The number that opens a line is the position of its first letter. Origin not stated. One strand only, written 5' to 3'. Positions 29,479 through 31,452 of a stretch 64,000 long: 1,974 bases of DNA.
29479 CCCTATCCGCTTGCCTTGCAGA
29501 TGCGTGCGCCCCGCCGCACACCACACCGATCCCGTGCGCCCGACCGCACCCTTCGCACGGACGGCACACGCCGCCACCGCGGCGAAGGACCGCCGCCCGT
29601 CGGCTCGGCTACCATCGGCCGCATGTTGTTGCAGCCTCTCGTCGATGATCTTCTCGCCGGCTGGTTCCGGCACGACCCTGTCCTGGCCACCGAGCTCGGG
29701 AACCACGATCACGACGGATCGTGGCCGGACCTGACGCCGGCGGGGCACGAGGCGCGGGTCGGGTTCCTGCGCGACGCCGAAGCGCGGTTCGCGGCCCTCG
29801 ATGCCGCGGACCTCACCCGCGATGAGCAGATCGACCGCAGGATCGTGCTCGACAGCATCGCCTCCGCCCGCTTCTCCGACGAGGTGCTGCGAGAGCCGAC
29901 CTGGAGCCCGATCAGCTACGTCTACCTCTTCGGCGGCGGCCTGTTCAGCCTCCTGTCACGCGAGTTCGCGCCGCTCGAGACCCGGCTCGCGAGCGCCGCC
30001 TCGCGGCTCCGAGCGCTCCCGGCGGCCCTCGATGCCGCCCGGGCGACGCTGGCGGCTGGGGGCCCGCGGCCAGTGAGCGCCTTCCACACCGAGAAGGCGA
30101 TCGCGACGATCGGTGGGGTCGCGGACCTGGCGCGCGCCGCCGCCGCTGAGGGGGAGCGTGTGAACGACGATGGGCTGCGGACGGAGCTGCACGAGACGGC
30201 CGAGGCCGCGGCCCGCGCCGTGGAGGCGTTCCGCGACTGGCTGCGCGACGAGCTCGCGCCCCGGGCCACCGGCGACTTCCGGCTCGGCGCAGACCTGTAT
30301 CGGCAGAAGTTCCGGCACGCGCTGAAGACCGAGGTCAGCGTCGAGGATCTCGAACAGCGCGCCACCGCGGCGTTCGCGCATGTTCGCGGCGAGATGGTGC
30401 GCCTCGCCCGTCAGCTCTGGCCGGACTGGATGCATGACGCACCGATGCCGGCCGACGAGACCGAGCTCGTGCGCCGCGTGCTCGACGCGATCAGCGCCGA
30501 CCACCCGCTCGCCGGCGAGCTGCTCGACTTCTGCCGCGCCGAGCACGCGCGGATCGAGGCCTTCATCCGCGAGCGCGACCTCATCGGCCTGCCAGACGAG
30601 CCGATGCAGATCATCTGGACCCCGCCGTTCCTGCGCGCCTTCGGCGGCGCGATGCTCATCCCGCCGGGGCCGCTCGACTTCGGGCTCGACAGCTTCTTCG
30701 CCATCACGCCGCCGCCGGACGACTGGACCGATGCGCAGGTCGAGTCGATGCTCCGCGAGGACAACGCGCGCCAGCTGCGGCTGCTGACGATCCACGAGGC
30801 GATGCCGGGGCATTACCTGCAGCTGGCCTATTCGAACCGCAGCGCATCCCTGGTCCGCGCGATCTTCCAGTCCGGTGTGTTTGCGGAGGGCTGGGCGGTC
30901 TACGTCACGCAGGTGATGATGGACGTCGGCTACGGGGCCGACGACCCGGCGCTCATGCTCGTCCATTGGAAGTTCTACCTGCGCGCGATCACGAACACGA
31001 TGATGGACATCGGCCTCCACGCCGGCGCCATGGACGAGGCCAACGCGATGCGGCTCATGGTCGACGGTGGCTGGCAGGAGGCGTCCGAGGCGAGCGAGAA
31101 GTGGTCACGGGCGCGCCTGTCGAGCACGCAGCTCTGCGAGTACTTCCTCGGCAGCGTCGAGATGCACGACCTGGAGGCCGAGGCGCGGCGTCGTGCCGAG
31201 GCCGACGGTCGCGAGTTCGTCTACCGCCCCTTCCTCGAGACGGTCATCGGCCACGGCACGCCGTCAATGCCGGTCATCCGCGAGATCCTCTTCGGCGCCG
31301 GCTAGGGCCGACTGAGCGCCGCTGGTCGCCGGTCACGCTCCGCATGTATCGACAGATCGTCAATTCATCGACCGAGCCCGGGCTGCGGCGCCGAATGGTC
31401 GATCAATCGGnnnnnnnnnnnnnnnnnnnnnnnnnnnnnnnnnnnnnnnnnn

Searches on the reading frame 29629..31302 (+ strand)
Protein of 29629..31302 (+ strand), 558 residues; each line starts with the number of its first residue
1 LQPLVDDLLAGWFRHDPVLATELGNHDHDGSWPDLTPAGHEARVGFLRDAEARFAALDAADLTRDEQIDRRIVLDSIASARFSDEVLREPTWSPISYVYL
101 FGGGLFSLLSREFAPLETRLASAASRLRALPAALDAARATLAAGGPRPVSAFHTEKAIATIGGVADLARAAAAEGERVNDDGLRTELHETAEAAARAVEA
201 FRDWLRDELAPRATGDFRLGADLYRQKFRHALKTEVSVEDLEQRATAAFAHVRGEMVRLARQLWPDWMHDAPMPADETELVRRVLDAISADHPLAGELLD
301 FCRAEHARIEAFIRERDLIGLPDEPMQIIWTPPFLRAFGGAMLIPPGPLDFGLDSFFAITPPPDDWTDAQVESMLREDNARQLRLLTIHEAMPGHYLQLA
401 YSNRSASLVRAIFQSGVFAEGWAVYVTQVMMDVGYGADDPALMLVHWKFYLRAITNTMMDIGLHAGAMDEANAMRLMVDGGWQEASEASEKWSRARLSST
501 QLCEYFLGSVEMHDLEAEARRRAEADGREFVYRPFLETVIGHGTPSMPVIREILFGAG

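Call 22: search_protein_families(library=pfam, max_evalue=0.00001, proteins=[window:29629-31302:+])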
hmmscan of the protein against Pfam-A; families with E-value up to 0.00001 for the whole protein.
seq(558 aa): 1 family
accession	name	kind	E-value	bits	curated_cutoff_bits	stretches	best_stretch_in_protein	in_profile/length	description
PF05960.17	DUF885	-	1.1e-97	329.3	32.4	1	17-552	1-530/532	Bacterial protein of unknown function (DUF885)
